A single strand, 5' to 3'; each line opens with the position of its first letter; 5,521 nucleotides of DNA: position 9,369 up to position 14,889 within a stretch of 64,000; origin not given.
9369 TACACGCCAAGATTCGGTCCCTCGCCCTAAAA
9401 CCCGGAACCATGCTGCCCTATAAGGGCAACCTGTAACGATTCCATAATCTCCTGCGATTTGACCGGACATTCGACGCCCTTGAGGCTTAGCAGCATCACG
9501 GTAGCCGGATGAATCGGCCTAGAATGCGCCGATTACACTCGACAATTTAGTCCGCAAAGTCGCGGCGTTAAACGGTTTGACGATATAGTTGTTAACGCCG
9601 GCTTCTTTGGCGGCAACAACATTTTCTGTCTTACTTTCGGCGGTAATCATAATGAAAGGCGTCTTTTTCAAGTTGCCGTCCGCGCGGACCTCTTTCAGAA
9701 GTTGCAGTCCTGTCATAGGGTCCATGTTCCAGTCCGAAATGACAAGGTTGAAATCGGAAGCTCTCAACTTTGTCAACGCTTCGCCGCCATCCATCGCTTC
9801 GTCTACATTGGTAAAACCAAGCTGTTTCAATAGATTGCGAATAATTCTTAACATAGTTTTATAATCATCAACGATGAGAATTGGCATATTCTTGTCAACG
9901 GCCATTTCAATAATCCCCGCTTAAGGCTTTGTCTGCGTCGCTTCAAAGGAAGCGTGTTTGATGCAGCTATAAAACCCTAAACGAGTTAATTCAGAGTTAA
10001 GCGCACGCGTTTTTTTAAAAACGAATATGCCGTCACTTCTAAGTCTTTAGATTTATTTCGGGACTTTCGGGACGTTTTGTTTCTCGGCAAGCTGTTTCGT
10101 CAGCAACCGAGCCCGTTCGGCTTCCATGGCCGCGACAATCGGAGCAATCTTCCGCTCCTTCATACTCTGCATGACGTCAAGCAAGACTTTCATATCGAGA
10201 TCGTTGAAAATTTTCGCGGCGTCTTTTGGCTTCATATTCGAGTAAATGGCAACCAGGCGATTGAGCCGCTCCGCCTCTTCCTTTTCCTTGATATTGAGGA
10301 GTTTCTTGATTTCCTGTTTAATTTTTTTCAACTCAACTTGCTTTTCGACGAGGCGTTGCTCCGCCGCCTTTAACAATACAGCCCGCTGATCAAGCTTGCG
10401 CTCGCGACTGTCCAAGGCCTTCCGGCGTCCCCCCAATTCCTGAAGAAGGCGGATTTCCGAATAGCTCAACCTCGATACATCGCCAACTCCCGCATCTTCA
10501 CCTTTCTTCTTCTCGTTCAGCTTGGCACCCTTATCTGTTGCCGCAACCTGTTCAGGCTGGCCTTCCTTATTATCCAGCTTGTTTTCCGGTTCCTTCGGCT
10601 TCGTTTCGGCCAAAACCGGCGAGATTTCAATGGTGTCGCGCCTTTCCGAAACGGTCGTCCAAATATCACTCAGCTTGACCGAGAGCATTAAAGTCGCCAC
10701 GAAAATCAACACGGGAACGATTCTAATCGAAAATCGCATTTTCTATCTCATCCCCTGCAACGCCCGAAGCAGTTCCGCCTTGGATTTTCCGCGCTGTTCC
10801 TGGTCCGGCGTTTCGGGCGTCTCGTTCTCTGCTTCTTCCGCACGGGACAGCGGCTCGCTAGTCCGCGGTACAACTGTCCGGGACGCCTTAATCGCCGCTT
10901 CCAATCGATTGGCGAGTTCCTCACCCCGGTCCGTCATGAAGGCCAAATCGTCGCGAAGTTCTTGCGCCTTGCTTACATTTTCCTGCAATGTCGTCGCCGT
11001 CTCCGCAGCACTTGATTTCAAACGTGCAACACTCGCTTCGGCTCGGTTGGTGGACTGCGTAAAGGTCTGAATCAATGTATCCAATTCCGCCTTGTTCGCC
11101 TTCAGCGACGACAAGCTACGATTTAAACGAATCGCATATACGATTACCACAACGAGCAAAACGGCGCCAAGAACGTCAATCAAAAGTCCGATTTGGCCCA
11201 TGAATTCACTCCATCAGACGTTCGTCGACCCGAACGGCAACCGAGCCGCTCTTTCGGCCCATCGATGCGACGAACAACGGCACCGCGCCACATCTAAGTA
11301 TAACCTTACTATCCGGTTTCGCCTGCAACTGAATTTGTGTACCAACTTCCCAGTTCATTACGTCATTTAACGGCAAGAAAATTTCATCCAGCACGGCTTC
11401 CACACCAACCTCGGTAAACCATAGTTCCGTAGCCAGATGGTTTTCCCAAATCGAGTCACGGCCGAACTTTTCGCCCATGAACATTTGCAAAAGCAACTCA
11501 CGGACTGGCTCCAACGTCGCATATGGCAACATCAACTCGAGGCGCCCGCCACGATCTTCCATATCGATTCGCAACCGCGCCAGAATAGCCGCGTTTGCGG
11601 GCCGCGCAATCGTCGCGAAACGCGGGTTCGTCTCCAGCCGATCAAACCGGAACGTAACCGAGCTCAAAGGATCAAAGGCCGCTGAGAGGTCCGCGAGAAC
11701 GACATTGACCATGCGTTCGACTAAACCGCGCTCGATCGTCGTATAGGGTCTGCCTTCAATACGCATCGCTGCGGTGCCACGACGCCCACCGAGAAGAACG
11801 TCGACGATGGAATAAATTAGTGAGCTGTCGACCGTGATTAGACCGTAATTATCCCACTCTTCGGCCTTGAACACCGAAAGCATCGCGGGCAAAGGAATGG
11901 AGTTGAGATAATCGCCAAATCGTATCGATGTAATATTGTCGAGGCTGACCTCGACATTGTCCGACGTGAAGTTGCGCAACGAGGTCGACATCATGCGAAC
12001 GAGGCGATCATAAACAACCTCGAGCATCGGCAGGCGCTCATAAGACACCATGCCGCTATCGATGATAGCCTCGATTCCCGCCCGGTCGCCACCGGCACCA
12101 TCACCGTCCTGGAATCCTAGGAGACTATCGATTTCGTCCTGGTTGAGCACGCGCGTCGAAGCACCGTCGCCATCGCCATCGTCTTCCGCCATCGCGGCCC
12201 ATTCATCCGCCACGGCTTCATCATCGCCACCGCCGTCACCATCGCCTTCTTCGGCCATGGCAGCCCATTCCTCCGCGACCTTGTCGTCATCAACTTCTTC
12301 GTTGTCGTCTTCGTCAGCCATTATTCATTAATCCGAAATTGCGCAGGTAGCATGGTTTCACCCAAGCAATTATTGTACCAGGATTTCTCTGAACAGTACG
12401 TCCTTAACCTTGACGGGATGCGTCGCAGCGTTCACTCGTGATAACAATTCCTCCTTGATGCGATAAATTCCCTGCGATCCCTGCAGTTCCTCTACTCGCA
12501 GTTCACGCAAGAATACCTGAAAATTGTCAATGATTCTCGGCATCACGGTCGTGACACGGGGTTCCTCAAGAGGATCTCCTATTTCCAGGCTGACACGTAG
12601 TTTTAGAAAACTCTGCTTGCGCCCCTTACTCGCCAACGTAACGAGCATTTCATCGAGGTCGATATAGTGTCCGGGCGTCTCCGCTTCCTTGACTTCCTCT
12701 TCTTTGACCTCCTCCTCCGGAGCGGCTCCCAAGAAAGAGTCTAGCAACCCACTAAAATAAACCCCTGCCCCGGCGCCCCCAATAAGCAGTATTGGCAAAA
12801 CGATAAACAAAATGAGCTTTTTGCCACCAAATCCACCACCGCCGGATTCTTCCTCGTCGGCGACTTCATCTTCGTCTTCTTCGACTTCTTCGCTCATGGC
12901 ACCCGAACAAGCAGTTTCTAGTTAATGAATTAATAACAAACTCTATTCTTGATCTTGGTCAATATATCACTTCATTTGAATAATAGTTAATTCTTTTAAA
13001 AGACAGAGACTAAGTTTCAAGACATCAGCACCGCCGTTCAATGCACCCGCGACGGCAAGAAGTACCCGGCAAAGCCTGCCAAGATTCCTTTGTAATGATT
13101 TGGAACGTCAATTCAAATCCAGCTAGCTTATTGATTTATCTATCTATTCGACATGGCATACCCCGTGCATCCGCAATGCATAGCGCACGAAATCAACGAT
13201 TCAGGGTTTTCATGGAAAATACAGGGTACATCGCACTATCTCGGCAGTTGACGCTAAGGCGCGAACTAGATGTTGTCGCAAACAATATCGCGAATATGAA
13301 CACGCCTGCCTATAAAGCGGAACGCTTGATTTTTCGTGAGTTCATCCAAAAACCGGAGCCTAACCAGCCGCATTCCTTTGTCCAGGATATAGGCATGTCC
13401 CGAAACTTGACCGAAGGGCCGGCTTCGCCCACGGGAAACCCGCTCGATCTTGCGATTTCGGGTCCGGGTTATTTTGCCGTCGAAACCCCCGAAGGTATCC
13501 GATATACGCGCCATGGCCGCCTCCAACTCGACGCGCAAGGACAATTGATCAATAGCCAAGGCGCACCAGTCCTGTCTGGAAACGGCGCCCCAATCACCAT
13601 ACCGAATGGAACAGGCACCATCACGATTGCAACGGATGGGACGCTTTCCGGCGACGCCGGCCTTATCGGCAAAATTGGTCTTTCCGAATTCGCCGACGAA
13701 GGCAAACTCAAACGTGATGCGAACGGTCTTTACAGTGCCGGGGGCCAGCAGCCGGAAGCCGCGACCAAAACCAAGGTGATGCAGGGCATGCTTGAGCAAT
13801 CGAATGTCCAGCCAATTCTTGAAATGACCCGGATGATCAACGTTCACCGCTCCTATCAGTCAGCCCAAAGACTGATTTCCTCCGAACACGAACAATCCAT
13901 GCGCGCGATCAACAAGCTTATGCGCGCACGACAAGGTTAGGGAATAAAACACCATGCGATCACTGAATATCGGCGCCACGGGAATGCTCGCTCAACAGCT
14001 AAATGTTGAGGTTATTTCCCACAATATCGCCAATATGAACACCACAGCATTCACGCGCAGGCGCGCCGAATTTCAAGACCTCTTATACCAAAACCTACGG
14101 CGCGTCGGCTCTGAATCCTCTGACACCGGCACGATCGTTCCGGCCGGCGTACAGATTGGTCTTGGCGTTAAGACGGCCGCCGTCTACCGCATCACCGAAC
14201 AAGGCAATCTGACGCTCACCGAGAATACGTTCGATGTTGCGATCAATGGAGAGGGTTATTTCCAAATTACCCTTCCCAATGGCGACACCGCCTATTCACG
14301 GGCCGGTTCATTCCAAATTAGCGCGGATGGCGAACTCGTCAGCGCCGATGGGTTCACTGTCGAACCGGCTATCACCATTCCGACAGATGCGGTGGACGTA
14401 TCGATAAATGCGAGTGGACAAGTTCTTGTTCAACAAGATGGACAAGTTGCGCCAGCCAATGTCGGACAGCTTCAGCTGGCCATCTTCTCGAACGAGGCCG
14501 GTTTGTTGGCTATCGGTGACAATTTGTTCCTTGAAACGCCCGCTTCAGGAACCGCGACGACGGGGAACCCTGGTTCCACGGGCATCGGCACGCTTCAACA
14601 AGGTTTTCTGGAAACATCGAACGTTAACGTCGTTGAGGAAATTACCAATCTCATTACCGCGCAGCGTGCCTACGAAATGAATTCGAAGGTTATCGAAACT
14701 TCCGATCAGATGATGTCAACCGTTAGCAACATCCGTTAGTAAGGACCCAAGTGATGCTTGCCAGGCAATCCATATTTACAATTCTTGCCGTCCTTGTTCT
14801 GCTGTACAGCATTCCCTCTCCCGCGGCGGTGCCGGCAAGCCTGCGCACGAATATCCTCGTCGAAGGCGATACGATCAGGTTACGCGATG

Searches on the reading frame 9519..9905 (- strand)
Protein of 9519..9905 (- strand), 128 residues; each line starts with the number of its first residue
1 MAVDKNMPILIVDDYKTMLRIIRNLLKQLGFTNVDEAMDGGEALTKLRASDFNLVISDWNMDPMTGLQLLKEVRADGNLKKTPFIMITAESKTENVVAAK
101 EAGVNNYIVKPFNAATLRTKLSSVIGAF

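Call 46: search_protein_families(library=ncbifam, max_evalue=1e-8, proteins=[window:9519-9905:-])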
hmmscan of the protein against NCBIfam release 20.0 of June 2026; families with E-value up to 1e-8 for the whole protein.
window:9519-9905:- (128 aa): 72 families (the best 25 are shown)
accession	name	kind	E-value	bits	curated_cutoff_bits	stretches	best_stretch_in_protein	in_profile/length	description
NF007901.0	PRK10610.1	equivalog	6.9e-49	165.2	189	1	3-124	2-123/129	chemotaxis response regulator CheY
TIGR02154.1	PhoB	equivalog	1.7e-21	76.6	296.2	1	8-125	4-120/226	phosphate regulon transcriptional regulator PhoB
NF053854.1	RespRegPhoBBctds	equivalog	4.8e-19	68.6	270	1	9-125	1-115/225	two-component system response regulator PhoB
NF041734.1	resp_reg_RppA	equivalog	9.6e-19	67.6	250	1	7-122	1-115/229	two-component system response regulator RppA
NF040689.1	MtrAB_MtrA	equivalog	1.1e-18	67.4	300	1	9-120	1-108/219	MtrAB system response regulator MtrA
NF011874.0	PRK15347.1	equivalog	7.1e-18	64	852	1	7-122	691-807/921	two component system sensor kinase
NF041733.1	resp_reg_CseB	equivalog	3e-17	62.8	350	1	9-125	3-115/228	two-component system response regulator CseB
NF000402.1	vanR-B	exception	5.2e-17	62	480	1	8-120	4-112/219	vancomycin resistance response regulator transcription factor VanR-B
NF053512.1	nitric_RR_NosR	exception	5.9e-17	61.8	400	1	9-121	1-111/422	response regulator c-di-GMP phosphodiesterase, NosR family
NF008099.0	PRK10841.1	equivalog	6.6e-17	60.6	920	1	4-123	822-938/949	two-component system sensor histidine kinase RcsC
NF045944.1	ResRegRpaBCyano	equivalog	1.7e-16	60.3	330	1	10-125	1-112/229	response regulator transcription factor RpaB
NF007135.0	PRK09581.1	equivalog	1.1e-15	57.4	474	1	9-124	5-119/457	PleD family two-component system response regulator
NF007689.0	PRK10365.1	equivalog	1.4e-15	57.1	760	1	4-122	3-118/441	sigma-54-dependent response regulator transcription factor ZraR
NF011695.0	PRK15115.1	equivalog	3.3e-15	55.8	763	1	4-117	4-114/445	two-component system response regulator GlrR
NF008318.0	PRK11107.1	equivalog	4.1e-15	54.9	890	1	5-122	666-782/920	two-component sensor histidine kinase BarA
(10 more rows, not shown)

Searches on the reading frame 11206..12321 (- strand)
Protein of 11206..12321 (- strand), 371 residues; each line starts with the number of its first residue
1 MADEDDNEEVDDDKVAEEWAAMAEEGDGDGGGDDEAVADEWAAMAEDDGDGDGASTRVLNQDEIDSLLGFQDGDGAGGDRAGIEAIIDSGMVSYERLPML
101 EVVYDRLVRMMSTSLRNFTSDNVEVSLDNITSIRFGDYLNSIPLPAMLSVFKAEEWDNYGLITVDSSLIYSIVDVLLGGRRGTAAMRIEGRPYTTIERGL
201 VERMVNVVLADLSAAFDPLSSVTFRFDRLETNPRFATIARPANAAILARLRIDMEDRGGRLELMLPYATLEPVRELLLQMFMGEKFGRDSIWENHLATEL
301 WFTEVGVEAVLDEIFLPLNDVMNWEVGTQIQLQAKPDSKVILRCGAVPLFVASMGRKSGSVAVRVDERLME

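Call 46: search_protein_families(library=ncbifam, max_evalue=1e-8, proteins=[window:11206-12321:-])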
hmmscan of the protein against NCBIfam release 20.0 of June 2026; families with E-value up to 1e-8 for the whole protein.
window:11206-12321:- (371 aa): 1 family
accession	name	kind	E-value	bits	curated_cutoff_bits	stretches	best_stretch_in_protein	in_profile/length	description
TIGR01397.1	fliM_switch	equivalog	2.8e-87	292.8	219.6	1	57-368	1-318/320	flagellar motor switch protein FliM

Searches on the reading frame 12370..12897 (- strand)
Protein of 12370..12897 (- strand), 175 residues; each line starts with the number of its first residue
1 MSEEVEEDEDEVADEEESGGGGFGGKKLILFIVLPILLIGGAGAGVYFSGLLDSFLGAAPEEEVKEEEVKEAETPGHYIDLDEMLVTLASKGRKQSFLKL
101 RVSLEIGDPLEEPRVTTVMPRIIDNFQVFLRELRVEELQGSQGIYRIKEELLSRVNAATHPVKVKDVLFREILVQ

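Call 46: search_protein_families(library=ncbifam, max_evalue=1e-8, proteins=[window:12370-12897:-])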
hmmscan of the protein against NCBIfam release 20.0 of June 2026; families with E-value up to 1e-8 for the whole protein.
window:12370-12897:- (175 aa): 3 families
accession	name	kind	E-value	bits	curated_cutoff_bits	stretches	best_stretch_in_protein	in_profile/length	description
NF009420.1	PRK12785.1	equivalog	2.6e-39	134.6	197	1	11-175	4-161/161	flagellar basal body-associated protein FliL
NF005435.1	PRK07021.1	equivalog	1.8e-11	44.1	131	1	26-175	6-157/157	flagellar basal body-associated protein FliL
NF004285.1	PRK05696.1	equivalog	4.6e-11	42.8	179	1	12-168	7-160/171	flagellar basal body-associated protein FliL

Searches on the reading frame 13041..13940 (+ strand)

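Call 46: search_protein_families(library=ncbifam, max_evalue=1e-8, proteins=[window:13041-13940:+])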
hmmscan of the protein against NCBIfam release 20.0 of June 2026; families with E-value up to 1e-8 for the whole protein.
window:13041-13940:+ (299 aa): 19 families
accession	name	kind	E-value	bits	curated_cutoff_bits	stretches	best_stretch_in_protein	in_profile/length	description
NF009331.1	PRK12689.1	equivalog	8.5e-70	234.8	347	1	58-293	1-248/252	flagellar basal-body rod protein FlgF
NF009332.0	PRK12690.1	equivalog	2.4e-69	233.3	288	1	58-295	1-238/239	flagellar hook-basal body complex protein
TIGR02490.1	flgF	equivalog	1.2e-60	204.8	178.5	1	63-273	2-218/218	flagellar basal-body rod protein FlgF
TIGR03506.1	FlgEFG_subfam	subfamily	1.9e-59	202.2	70.25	2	63-177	4-121/351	flagellar hook-basal body complex protein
NF009282.1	PRK12642.1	equivalog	3.5e-54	183.7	242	1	58-292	1-236/239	flagellar basal-body rod protein FlgF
NF009280.2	PRK12640.1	subfamily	1.3e-43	149.3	210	1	59-295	2-244/246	flagellar basal body rod protein FlgF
TIGR02488.1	flgG_G_neg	equivalog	4.8e-36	124.6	252.75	1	74-292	14-257/259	flagellar basal-body rod protein FlgG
NF009278.1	PRK12636.1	equivalog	2.6e-34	119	350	1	73-284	16-253/263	flagellar basal body rod protein FlgG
NF004238.1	PRK05682.1-1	equivalog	1.1e-24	87.5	400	1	73-177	14-121/414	flagellar hook protein FlgE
NF005286.1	PRK06803.1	equivalog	1.6e-20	73.7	467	1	64-175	5-114/402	flagellar hook protein FlgE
NF009456.0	PRK12816.1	equivalog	2.4e-20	73.3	416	1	72-281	15-251/264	flagellar basal body rod protein FlgG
NF004241.1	PRK05682.1-5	equivalog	4.7e-20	72.1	469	1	72-179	15-137/446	flagellar hook protein FlgE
NF004242.0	PRK05682.2-1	equivalog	8.4e-20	70.9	365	1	76-175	21-125/422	flagellar hook protein FlgE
NF004243.1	PRK05682.2-2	equivalog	5e-19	68.7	801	1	76-182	21-132/420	flagellar hook protein FlgE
NF009281.1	PRK12641.1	equivalog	2.5e-17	63.2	260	1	66-294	9-248/252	flagellar basal-body rod protein FlgF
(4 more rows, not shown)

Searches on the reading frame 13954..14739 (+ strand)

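Call 46: search_protein_families(library=ncbifam, max_evalue=1e-8, proteins=[window:13954-14739:+])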
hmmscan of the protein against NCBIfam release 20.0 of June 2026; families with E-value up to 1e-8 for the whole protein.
window:13954-14739:+ (261 aa): 24 families
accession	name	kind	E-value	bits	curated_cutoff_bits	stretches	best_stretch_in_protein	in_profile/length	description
TIGR02488.1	flgG_G_neg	equivalog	3.7e-106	354.4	252.75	1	3-259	1-257/259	flagellar basal-body rod protein FlgG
NF009456.0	PRK12816.1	equivalog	4.2e-89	298.7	416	1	1-260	2-262/264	flagellar basal body rod protein FlgG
TIGR03506.1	FlgEFG_subfam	subfamily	1.1e-71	242.4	70.25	2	3-136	2-121/351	flagellar hook-basal body complex protein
NF009278.1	PRK12636.1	equivalog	2.7e-63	214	350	1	1-260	2-261/263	flagellar basal body rod protein FlgG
NF004241.1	PRK05682.1-5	equivalog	8.4e-56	189.9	469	2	1-136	2-135/446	flagellar hook protein FlgE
NF004238.1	PRK05682.1-1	equivalog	1.7e-52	179.1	400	2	148-261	302-414/414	flagellar hook protein FlgE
TIGR02489.1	flgE_epsilon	equivalog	7.5e-46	156.9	412.85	2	1-150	2-149/719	flagellar hook protein FlgE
TIGR02490.1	flgF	equivalog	5.4e-44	150.4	178.5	1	6-241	3-218/218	flagellar basal-body rod protein FlgF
NF004243.1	PRK05682.2-2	equivalog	9.4e-42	143.5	801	2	143-260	302-418/420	flagellar hook protein FlgE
NF004242.0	PRK05682.2-1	equivalog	4.8e-37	127.7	365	2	3-136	6-127/422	flagellar hook protein FlgE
NF005286.1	PRK06803.1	equivalog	2.6e-36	125.6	467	2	170-257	311-398/402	flagellar hook protein FlgE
NF004240.1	PRK05682.1-4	equivalog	2e-35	123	472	2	3-134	2-123/443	flagellar hook protein FlgE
NF009332.0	PRK12690.1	equivalog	2.3e-34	118.8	288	1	17-257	18-232/239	flagellar hook-basal body complex protein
NF009331.1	PRK12689.1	equivalog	3.4e-34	118.2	347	1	11-255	12-242/252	flagellar basal-body rod protein FlgF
NF009279.0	PRK12637.1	equivalog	1.1e-31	110.1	663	2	165-261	377-473/473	flagellar hook protein FlgE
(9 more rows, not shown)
